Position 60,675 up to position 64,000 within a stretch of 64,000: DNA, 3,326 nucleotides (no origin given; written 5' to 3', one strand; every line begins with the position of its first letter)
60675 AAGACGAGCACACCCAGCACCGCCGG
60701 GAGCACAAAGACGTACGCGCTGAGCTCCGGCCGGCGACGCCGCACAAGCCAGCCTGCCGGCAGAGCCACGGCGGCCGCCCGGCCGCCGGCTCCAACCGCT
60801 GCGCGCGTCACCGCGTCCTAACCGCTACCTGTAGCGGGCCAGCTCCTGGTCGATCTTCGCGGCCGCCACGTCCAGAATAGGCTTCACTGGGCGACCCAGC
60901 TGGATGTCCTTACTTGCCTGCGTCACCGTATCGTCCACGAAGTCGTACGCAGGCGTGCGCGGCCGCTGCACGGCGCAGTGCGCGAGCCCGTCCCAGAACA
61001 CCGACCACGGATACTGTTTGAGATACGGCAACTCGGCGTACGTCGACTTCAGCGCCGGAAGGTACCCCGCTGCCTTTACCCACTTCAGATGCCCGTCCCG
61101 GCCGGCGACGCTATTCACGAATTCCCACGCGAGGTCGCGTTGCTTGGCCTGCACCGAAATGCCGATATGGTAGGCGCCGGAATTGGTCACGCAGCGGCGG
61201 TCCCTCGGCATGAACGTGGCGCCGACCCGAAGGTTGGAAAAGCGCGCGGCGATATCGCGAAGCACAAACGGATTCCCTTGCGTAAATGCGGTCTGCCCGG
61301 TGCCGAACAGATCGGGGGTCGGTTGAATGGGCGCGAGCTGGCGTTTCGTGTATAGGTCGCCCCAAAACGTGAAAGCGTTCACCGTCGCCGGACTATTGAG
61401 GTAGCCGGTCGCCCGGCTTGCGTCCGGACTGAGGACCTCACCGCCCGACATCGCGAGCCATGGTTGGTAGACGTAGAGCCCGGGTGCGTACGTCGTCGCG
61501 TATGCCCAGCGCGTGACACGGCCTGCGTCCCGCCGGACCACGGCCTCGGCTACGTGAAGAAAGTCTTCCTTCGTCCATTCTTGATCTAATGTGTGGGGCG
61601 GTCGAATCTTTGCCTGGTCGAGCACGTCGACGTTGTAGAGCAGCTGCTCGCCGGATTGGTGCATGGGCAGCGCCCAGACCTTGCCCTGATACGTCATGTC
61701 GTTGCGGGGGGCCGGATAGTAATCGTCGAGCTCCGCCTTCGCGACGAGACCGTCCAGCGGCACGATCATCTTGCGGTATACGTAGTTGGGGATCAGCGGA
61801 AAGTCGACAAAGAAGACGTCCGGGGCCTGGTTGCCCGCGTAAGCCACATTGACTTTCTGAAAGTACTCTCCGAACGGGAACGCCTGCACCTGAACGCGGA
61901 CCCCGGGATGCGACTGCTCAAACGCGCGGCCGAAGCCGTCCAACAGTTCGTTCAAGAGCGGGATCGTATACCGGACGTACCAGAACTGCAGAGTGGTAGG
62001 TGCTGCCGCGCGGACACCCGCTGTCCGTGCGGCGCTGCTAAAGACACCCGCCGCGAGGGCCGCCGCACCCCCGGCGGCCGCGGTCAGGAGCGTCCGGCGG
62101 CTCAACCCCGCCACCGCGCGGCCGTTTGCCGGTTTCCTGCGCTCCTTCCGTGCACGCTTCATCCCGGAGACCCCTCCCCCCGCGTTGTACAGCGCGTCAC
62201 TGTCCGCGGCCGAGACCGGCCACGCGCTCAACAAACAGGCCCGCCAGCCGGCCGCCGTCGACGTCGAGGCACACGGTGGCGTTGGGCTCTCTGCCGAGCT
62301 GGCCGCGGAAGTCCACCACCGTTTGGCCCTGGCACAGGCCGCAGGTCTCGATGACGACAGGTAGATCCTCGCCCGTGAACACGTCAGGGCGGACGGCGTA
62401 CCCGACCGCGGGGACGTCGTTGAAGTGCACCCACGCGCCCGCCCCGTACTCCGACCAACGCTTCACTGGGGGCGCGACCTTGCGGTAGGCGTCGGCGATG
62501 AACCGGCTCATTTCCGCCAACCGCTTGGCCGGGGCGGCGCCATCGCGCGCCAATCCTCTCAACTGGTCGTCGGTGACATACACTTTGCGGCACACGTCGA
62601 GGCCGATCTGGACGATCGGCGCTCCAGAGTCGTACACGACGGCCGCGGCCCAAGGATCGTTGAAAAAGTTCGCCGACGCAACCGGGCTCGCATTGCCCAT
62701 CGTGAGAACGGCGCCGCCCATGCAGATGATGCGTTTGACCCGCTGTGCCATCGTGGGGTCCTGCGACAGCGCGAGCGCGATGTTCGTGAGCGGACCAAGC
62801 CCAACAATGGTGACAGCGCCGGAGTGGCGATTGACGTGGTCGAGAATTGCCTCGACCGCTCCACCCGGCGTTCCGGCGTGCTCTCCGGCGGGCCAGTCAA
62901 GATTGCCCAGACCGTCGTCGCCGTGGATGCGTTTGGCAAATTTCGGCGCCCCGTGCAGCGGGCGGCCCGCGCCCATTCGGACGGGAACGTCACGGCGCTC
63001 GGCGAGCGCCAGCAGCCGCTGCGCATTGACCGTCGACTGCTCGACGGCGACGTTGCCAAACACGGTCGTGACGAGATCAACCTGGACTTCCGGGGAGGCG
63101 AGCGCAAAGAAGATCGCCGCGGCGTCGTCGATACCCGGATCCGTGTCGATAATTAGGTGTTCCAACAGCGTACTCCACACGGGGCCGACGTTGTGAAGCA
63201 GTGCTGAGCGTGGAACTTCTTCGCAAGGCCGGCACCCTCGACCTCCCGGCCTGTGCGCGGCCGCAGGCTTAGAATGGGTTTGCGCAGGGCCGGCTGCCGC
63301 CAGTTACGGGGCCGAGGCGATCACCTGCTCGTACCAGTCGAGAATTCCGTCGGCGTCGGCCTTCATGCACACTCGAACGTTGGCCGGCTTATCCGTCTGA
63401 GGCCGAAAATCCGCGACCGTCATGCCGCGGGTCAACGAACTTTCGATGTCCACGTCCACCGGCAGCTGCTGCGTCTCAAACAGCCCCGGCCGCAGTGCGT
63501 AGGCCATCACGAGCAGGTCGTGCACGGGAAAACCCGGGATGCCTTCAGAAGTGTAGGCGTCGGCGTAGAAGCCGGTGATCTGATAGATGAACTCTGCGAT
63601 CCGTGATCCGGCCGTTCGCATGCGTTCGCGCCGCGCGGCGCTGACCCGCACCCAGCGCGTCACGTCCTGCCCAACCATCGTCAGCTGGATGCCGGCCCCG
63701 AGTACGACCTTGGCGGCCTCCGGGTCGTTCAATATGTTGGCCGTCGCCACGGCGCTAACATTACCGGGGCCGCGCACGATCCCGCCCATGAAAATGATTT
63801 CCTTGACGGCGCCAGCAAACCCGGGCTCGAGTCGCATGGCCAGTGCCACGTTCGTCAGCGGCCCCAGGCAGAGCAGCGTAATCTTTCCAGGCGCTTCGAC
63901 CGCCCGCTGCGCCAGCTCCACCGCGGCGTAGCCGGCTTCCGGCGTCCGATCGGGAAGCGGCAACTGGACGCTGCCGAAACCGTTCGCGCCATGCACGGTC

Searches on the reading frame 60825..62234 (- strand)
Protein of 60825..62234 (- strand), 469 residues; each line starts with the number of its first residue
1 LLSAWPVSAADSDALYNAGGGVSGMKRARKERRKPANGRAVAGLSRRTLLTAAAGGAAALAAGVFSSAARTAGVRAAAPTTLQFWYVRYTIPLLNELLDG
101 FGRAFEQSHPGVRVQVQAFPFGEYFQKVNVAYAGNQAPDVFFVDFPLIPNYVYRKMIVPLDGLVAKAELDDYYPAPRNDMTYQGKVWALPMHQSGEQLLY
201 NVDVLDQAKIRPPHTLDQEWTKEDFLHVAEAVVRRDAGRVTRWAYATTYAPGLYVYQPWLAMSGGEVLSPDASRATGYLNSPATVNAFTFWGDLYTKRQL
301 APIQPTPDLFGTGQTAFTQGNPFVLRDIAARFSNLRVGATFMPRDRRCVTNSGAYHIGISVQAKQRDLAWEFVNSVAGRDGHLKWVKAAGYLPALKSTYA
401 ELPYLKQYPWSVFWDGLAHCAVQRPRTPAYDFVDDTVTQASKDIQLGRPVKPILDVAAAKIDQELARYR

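Call 47: search_protein_families(library=pfam, proteins=[window:60825-62234:-])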
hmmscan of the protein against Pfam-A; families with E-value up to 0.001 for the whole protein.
window:60825-62234:- (469 aa): 2 families
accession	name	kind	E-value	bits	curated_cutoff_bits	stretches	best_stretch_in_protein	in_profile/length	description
PF13416.11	SBP_bac_8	-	4.9e-31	109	27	1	104-400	5-267/279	Bacterial extracellular solute-binding protein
PF01547.30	SBP_bac_1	-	8.3e-26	92.1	26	1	103-379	15-303/307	Bacterial extracellular solute-binding protein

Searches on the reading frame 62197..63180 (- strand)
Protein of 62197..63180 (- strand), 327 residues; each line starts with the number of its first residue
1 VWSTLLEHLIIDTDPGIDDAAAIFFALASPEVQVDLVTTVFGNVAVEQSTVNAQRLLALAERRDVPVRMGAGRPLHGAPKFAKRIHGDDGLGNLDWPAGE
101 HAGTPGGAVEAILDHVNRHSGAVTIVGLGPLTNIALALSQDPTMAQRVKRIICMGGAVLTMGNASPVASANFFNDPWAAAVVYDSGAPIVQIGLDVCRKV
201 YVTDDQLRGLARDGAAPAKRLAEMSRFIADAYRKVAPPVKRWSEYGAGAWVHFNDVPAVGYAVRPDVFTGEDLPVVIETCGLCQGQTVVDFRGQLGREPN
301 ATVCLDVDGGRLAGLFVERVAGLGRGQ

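Call 16: search_protein_families(library=pfam, proteins=[window:62197-63180:-])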
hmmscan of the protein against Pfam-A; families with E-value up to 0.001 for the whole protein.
window:62197-63180:- (327 aa): 1 family
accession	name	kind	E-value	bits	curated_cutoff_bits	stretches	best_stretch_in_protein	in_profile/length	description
PF01156.24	IU_nuc_hydro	-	8.3e-84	282.2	34.2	1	9-311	1-294/297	Inosine-uridine preferring nucleoside hydrolase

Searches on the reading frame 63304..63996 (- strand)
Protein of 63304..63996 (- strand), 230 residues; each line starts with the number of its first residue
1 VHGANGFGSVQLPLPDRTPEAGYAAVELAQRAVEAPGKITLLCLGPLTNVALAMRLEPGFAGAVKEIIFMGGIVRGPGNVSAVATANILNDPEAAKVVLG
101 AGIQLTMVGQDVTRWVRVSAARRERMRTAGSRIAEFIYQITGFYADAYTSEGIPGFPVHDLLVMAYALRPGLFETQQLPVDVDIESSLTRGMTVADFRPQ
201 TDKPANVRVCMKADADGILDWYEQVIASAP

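Call 47: search_protein_families(library=pfam, proteins=[window:63304-63996:-])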
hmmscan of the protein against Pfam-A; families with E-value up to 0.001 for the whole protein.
window:63304-63996:- (230 aa): 1 family
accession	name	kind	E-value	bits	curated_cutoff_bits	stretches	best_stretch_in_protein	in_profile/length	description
PF01156.24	IU_nuc_hydro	-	6.7e-61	207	34.2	1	1-218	76-295/297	Inosine-uridine preferring nucleoside hydrolase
